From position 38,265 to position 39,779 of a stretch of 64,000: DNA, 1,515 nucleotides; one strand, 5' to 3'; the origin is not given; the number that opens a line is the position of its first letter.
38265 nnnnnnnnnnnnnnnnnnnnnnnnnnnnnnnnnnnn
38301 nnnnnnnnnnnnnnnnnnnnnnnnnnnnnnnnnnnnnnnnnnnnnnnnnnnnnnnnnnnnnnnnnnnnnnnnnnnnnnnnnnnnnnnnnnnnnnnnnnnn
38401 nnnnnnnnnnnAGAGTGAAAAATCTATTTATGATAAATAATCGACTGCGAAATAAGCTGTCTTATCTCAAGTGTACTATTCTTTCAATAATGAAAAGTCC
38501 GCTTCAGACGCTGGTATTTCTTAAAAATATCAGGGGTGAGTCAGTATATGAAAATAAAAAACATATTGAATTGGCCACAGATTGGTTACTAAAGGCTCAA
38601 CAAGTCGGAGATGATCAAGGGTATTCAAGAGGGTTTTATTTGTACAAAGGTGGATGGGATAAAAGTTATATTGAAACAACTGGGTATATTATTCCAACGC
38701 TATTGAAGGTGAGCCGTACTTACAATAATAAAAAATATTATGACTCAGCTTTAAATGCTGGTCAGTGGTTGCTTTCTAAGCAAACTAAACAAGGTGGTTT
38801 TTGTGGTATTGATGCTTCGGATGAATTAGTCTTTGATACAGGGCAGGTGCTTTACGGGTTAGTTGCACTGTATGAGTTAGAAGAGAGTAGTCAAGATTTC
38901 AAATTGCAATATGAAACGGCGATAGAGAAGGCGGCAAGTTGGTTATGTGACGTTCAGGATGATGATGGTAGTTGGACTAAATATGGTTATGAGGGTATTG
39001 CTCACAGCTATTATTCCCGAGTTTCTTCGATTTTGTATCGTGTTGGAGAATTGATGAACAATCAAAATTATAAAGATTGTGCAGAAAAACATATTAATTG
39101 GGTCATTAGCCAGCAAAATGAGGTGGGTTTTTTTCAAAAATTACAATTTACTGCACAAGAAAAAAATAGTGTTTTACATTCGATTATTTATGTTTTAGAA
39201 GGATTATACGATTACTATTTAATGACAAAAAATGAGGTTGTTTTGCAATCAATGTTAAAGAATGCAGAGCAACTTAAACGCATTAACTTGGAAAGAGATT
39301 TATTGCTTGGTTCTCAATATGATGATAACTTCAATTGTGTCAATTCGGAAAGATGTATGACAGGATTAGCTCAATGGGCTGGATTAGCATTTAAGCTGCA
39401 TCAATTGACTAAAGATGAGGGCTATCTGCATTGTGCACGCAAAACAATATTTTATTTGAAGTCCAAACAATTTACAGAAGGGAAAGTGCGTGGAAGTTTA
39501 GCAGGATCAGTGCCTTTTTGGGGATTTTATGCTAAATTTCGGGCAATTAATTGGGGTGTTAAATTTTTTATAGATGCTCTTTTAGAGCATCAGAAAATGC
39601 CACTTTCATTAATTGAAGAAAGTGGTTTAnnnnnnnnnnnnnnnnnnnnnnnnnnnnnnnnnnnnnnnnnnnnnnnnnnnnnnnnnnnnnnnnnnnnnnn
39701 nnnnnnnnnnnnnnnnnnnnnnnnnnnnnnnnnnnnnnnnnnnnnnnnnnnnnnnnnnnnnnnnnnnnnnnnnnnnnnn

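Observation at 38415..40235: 606-aa fusion of an (alpha/alpha)-toroid-like repeat domain with a class I SAM methyltransferase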

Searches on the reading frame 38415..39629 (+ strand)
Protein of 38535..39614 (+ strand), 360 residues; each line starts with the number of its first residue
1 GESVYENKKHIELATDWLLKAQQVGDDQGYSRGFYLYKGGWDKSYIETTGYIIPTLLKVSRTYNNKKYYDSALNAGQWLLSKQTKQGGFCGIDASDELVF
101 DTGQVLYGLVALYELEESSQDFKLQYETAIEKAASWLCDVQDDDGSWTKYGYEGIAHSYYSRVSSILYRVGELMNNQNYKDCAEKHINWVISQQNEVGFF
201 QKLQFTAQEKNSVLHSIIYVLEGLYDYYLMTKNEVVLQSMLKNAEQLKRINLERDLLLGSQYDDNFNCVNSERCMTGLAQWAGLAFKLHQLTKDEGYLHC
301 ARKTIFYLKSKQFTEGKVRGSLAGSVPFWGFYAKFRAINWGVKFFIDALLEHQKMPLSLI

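Call 64: search_protein_representatives(protein=window:38535-39614:+)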
Query: 360 residues. Proteins with E-value up to 0.001 (for the whole library): 1805; up to 1e-10: 1024; up to 1e-30: 462. The best 150 are listed.
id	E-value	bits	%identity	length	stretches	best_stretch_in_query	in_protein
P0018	2.1e-151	520.4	65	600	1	2-356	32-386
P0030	2.8e-117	408.1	53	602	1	1-358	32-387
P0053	4.5e-106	371.3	50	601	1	11-351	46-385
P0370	1.7e-99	349.6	47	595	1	2-359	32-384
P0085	9.8e-95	334.0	49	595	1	3-357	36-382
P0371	2.9e-94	332.4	46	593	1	2-358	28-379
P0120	9.4e-93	327.4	48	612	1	1-351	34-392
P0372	6.1e-90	318.2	46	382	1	3-353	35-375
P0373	8.0e-90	317.8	46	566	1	9-359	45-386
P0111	5.7e-88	311.7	45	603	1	2-357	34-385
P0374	1.1e-87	310.7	46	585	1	5-357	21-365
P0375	2.6e-87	309.5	43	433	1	2-358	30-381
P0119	9.7e-84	297.8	43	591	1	4-355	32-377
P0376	1.0e-83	297.7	44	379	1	4-350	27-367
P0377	9.9e-83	294.5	43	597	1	9-352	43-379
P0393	3.8e-64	233.3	40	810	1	9-350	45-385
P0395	4.4e-64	233.1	41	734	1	5-353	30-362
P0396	3.7e-63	230.1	40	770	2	45-354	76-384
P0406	4.6e-59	216.6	37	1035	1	7-348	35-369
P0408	1.5e-58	214.9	39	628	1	10-352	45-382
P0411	2.4e-55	204.4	36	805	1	3-352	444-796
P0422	5.1e-53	196.7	36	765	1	15-353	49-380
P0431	3.0e-51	190.9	36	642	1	9-350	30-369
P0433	7.1e-51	189.7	36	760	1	9-353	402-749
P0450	1.6e-49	185.2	37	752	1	8-351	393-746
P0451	1.8e-49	185.0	42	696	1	74-349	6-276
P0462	1.7e-48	181.9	34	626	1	7-353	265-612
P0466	2.4e-48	181.4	35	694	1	3-351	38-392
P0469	4.8e-48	180.4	34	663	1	8-351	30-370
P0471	6.1e-48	180.0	35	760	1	10-357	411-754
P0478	3.8e-47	177.4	35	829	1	16-354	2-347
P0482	8.4e-47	176.3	32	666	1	11-354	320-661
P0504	3.8e-45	170.8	33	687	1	8-355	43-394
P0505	4.5e-45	170.6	33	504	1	6-350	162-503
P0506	5.3e-45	170.3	34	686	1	7-352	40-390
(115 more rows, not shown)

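Call 65: search_protein_families(library=pfam, proteins=[P0393, P0395, P0396, P0406, P0408, P0411, P0422, P0431, P0433, P0450], max_evalue=0.00001)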
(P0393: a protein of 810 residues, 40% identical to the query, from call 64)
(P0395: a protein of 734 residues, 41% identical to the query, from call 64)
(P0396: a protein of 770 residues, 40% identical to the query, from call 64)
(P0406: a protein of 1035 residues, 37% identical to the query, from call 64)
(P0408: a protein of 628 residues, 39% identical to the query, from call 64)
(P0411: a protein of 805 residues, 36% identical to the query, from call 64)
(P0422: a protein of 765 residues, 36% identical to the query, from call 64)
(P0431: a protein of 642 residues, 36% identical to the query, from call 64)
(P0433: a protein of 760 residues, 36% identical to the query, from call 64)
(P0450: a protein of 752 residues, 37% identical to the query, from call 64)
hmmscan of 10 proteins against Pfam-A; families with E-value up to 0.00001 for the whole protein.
P0393 (810 aa): 3 families
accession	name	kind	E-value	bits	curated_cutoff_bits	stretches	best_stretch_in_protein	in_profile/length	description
PF13439.12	Glyco_transf_4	-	1.4e-07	32.1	28.5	1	422-607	9-169/170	Glycosyltransferase Family 4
PF13243.12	SQHop_cyclase_C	-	6.6e-07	29.1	26.1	0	136-232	187-284/319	Squalene-hopene cyclase C-terminal domain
PF13579.12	Glyco_trans_4_4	-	2.4e-06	28.4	29.7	1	422-601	8-156/158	Glycosyl transferase 4-like domain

P0395 (734 aa): 8 families
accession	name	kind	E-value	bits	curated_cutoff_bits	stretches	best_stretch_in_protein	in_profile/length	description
PF00534.26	Glycos_transf_1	-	3.3e-28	98.8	26.4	1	554-709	7-168/172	Glycosyl transferases group 1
PF13692.12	Glyco_trans_1_4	-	2.2e-17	64.1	27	1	566-697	5-140/142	Glycosyl transferases group 1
PF13439.12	Glyco_transf_4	-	7.8e-13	49.2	28.5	1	422-546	49-166/170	Glycosyltransferase Family 4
PF06662.19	C5-epim_C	-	1e-09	38.6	23.3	0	286-318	32-64/188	D-glucuronyl C5-epimerase C-terminus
PF09492.16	Pec_lyase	-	4.8e-08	33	22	0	123-171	48-94/292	Pectic acid lyase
PF13243.12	SQHop_cyclase_C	-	1.5e-07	31.2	26.1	1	82-226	157-301/319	Squalene-hopene cyclase C-terminal domain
PF07470.19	Glyco_hydro_88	-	3.6e-07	30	26.6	1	114-216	29-125/352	Glycosyl Hydrolase Family 88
PF07944.18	Beta-AFase-like_GH127_cat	-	4e-06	26.5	24.9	0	33-204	80-212/376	Beta-L-arabinofuranosidase, GH127 catalytic domain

P0396 (770 aa): 8 families
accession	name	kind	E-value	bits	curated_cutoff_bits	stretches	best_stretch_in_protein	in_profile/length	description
PF00534.26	Glycos_transf_1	-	6.9e-30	104.3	26.4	1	594-746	11-169/172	Glycosyl transferases group 1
PF13692.12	Glyco_trans_1_4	-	7e-23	81.9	27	1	599-735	2-142/142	Glycosyl transferases group 1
PF13439.12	Glyco_transf_4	-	4.4e-09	37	28.5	1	454-584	45-168/170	Glycosyltransferase Family 4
PF07944.18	Beta-AFase-like_GH127_cat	-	1.5e-08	34.5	24.9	1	129-213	123-204/376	Beta-L-arabinofuranosidase, GH127 catalytic domain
PF07470.19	Glyco_hydro_88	-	4e-07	29.8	26.6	0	85-179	36-125/352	Glycosyl Hydrolase Family 88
PF06662.19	C5-epim_C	-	4.4e-07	30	23.3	0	132-186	30-81/188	D-glucuronyl C5-epimerase C-terminus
PF09492.16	Pec_lyase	-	1.6e-06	28.1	22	0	140-188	48-94/292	Pectic acid lyase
PF13243.12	SQHop_cyclase_C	-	2.2e-06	27.4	26.1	0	39-227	87-285/319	Squalene-hopene cyclase C-terminal domain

P0406 (1035 aa): 5 families
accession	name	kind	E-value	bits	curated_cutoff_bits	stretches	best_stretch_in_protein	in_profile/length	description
PF13439.12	Glyco_transf_4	-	6.8e-13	49.4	28.5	1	648-833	6-169/170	Glycosyltransferase Family 4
PF13579.12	Glyco_trans_4_4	-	1.9e-11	45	29.7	1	716-828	54-157/158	Glycosyl transferase 4-like domain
PF04991.19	LicD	-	2.6e-11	44.5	22.6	1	395-442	2-49/227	LicD family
PF13243.12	SQHop_cyclase_C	-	2.2e-07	30.7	26.1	1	93-227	153-288/319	Squalene-hopene cyclase C-terminal domain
PF09492.16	Pec_lyase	-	2.8e-07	30.6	22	0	136-187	46-95/292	Pectic acid lyase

P0408 (628 aa): 0 families

P0411 (805 aa): 8 families
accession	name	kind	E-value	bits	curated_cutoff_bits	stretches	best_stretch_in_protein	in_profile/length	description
PF00534.26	Glycos_transf_1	-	1.2e-36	126.2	26.4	1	208-373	13-172/172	Glycosyl transferases group 1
PF13692.12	Glyco_trans_1_4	-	8.8e-30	104.3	27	1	212-359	3-142/142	Glycosyl transferases group 1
PF13524.12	Glyco_trans_1_2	-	6e-12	46.2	25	1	245-387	16-142/144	Glycosyl transferase-like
PF07944.18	Beta-AFase-like_GH127_cat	-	5.7e-07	29.3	24.9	1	540-631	123-211/376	Beta-L-arabinofuranosidase, GH127 catalytic domain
PF13439.12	Glyco_transf_4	-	1.7e-06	28.6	28.5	1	95-199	54-169/170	Glycosyltransferase Family 4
PF06662.19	C5-epim_C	-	5.6e-06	26.4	23.3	0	603-685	37-125/188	D-glucuronyl C5-epimerase C-terminus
PF07470.19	Glyco_hydro_88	-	5.7e-06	26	26.6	0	490-589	32-124/352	Glycosyl Hydrolase Family 88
PF09492.16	Pec_lyase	-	6.8e-06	26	22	0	551-601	48-96/292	Pectic acid lyase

P0422 (765 aa): 6 families
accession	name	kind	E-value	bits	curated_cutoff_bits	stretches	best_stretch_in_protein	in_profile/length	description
PF00534.26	Glycos_transf_1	-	1.5e-23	83.6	26.4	1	589-742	12-170/172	Glycosyl transferases group 1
PF13692.12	Glyco_trans_1_4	-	2.1e-20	73.9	27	1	593-730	2-142/142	Glycosyl transferases group 1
PF13439.12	Glyco_transf_4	-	6.9e-16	59.2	28.5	1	419-578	21-168/170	Glycosyltransferase Family 4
PF13579.12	Glyco_trans_4_4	-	6.8e-14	52.9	29.7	1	419-574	20-157/158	Glycosyl transferase 4-like domain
PF13243.12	SQHop_cyclase_C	-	2.5e-13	50.2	26.1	1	40-247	88-304/319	Squalene-hopene cyclase C-terminal domain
PF09492.16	Pec_lyase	-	5.3e-06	26.4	22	0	86-123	47-84/292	Pectic acid lyase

P0431 (642 aa): 1 family
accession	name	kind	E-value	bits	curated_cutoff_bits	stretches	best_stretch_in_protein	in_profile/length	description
PF03808.19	Glyco_tran_WecG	-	2.7e-54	183.9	27.4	1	447-615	1-168/168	Glycosyl transferase WecG/TagA/CpsF family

P0433 (760 aa): 7 families
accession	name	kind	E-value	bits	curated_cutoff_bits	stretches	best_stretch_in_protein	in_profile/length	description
PF00534.26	Glycos_transf_1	-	4.1e-35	121.3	26.4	1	183-352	4-171/172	Glycosyl transferases group 1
PF13692.12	Glyco_trans_1_4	-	1.2e-31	110.3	27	1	198-338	5-141/142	Glycosyl transferases group 1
PF09492.16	Pec_lyase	-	5.6e-12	46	22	0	509-548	48-87/292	Pectic acid lyase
PF07470.19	Glyco_hydro_88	-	2.5e-07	30.4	26.6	0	500-637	29-159/352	Glycosyl Hydrolase Family 88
PF06662.19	C5-epim_C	-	4.1e-07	30.1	23.3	0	501-555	30-81/188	D-glucuronyl C5-epimerase C-terminus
PF13243.12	SQHop_cyclase_C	-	4.1e-07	29.8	26.1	1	430-601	56-233/319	Squalene-hopene cyclase C-terminal domain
PF13439.12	Glyco_transf_4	-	2.4e-06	28.1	28.5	1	67-176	58-169/170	Glycosyltransferase Family 4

P0450 (752 aa): 7 families
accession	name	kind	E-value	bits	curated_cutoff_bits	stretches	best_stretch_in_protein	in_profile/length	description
PF00534.26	Glycos_transf_1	-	4.8e-25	88.5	26.4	1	207-372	2-171/172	Glycosyl transferases group 1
PF13692.12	Glyco_trans_1_4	-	6.9e-18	65.7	27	1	221-359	2-142/142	Glycosyl transferases group 1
PF09492.16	Pec_lyase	-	1.6e-13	51.1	22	0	553-607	48-98/292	Pectic acid lyase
PF07470.19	Glyco_hydro_88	-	3.1e-09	36.7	26.6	1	498-630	36-159/352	Glycosyl Hydrolase Family 88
PF13524.12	Glyco_trans_1_2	-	2e-08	34.7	25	1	250-388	13-143/144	Glycosyl transferase-like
PF07944.18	Beta-AFase-like_GH127_cat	-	1.9e-07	30.9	24.9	1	434-651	59-272/376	Beta-L-arabinofuranosidase, GH127 catalytic domain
PF13439.12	Glyco_transf_4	-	3.7e-07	30.8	28.5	1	24-199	14-170/170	Glycosyltransferase Family 4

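Call 66: search_protein_families(library=pfam, proteins=[P0451, P0462, P0466, P0469, P0471, P0478, P0482, P0504, P0506, P0505], max_evalue=0.00001)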
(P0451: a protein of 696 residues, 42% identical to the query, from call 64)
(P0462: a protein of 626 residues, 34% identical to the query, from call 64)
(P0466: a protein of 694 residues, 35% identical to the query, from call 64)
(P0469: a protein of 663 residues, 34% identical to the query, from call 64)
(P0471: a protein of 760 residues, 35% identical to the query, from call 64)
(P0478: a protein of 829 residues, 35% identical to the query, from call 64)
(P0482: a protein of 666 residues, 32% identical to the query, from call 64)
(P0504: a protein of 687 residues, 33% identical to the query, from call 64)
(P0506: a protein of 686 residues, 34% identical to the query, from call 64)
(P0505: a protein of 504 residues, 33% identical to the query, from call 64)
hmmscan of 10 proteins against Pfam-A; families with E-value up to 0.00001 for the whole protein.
P0451 (696 aa): 4 families
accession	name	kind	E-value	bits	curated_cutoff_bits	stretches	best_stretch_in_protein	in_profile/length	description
PF13579.12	Glyco_trans_4_4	-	5.9e-10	40.1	29.7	1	312-490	8-157/158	Glycosyl transferase 4-like domain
PF13439.12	Glyco_transf_4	-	6.9e-09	36.4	28.5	1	309-495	6-169/170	Glycosyltransferase Family 4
PF13692.12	Glyco_trans_1_4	-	2.1e-07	31.7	27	1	512-656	3-139/142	Glycosyl transferases group 1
PF00534.26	Glycos_transf_1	-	3.2e-06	27.2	26.4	1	513-656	18-155/172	Glycosyl transferases group 1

P0462 (626 aa): 5 families
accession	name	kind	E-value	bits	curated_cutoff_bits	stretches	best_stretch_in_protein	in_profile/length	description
PF06662.19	C5-epim_C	-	1.7e-08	34.6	23.3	0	534-565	31-62/188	D-glucuronyl C5-epimerase C-terminus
PF07944.18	Beta-AFase-like_GH127_cat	-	1.3e-07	31.4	24.9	0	306-456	59-215/376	Beta-L-arabinofuranosidase, GH127 catalytic domain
PF13243.12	SQHop_cyclase_C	-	1.9e-07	30.9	26.1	0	352-513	128-283/319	Squalene-hopene cyclase C-terminal domain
PF09492.16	Pec_lyase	-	8.5e-07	29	22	0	318-356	52-90/292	Pectic acid lyase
PF13439.12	Glyco_transf_4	-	2.6e-06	28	28.5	1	21-193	7-149/170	Glycosyltransferase Family 4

P0466 (694 aa): 3 families
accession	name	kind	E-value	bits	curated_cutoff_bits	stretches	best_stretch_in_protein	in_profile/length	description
PF00551.24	Formyl_trans_N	-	3.8e-18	66.3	26.1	1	525-646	60-180/181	Formyl transferase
PF07944.18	Beta-AFase-like_GH127_cat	-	2.5e-07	30.5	24.9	1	103-278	79-250/376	Beta-L-arabinofuranosidase, GH127 catalytic domain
PF13243.12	SQHop_cyclase_C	-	7.9e-06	25.6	26.1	0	104-236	158-285/319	Squalene-hopene cyclase C-terminal domain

P0469 (663 aa): 4 families
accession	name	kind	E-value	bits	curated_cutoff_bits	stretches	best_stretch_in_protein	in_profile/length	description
PF00551.24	Formyl_trans_N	-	1.4e-07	31.9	26.1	1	521-623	77-180/181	Formyl transferase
PF09492.16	Pec_lyase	-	1.6e-07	31.3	22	0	130-180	46-94/292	Pectic acid lyase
PF07944.18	Beta-AFase-like_GH127_cat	-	7.6e-07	28.9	24.9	0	121-261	123-253/376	Beta-L-arabinofuranosidase, GH127 catalytic domain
PF13243.12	SQHop_cyclase_C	-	1.4e-06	28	26.1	1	87-240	155-304/319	Squalene-hopene cyclase C-terminal domain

P0471 (760 aa): 3 families
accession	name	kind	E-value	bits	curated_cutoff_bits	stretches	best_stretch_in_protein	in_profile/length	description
PF00534.26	Glycos_transf_1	-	1.8e-32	112.7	26.4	1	206-378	2-171/172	Glycosyl transferases group 1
PF13692.12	Glyco_trans_1_4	-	4.1e-25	89.1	27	1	221-364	3-141/142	Glycosyl transferases group 1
PF13243.12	SQHop_cyclase_C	-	1.4e-09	37.9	26.1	1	465-602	152-289/319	Squalene-hopene cyclase C-terminal domain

P0478 (829 aa): 5 families
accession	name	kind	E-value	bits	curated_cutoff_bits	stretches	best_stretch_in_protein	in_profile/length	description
PF13439.12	Glyco_transf_4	-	7.3e-12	46.1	28.5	1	417-581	12-168/170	Glycosyltransferase Family 4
PF13579.12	Glyco_trans_4_4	-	1.7e-11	45.2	29.7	1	418-561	12-143/158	Glycosyl transferase 4-like domain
PF13692.12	Glyco_trans_1_4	-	4.6e-10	40.4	27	1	638-774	17-141/142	Glycosyl transferases group 1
PF07944.18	Beta-AFase-like_GH127_cat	-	3.2e-09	36.7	24.9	1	88-173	126-208/376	Beta-L-arabinofuranosidase, GH127 catalytic domain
PF13243.12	SQHop_cyclase_C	-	8.2e-06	25.5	26.1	0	79-202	180-304/319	Squalene-hopene cyclase C-terminal domain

P0482 (666 aa): 5 families
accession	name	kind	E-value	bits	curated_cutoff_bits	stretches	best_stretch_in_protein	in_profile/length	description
PF00535.33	Glycos_transf_2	-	1.7e-24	87.1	23.3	1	4-126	1-125/168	Glycosyl transferase family 2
PF13641.12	Glyco_tranf_2_3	-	3.6e-18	66.9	27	1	3-232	3-221/230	Glycosyltransferase like family 2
PF13632.12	Glyco_trans_2_3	-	1.7e-06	28.4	27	1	82-241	1-135/198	Glycosyl transferase family group 2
PF09492.16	Pec_lyase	-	1.7e-06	28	22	0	419-451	50-82/292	Pectic acid lyase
PF13243.12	SQHop_cyclase_C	-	4.8e-06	26.3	26.1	0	377-523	157-304/319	Squalene-hopene cyclase C-terminal domain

P0504 (687 aa): 2 families
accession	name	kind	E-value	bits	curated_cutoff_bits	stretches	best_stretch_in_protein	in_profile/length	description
PF00551.24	Formyl_trans_N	-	4.4e-13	49.8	26.1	1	526-642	61-179/181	Formyl transferase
PF07944.18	Beta-AFase-like_GH127_cat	-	2.6e-06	27.1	24.9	1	90-241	67-212/376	Beta-L-arabinofuranosidase, GH127 catalytic domain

P0506 (686 aa): 1 family
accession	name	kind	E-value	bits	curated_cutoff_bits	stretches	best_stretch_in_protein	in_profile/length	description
PF00551.24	Formyl_trans_N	-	5.8e-16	59.2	26.1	1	528-608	68-150/181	Formyl transferase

P0505 (504 aa): 1 family
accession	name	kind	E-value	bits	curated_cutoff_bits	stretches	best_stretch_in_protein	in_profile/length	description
PF07470.19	Glyco_hydro_88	-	8.3e-07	28.7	26.6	1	256-424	29-186/352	Glycosyl Hydrolase Family 88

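Call 71: predict_structure(alignment_id=A2)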
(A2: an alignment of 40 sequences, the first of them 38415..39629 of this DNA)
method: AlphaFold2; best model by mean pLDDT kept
length: 405 residues; sequences in the alignment: 40
mean_pLDDT: 96.4   pTM: 0.94
mean pLDDT of the five models: 96.4, 96.5, 96.1, 95.9, 95.9
residues with pLDDT >= 90: 378; 70-90: 26; 50-70: 1; < 50: 0
segments of 3 or more residues with pLDDT < 50: none
pLDDT, mean of each block of 10 residues (from residue 1): 77 92 98 97 96 99 96 97 96 98 98 98 97 88 98 96 98 99 98 97 99 99 99 98 94 98 99 99 99 96 98 98 99 98 97 98 98 97 99 91 87
secondary structure, 60 per line:
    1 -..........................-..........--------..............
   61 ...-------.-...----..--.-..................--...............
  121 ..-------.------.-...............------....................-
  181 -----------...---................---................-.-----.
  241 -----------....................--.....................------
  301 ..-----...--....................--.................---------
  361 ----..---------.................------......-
elements in order: H2-27 H29-38 H47-63 E73-75 H86-103 H106-122 H139-153 H160-179 H198-213 H217-232 H254-271 H274-294 E308-310 H315-332 H335-351 E376-378 H379-392 H399-404
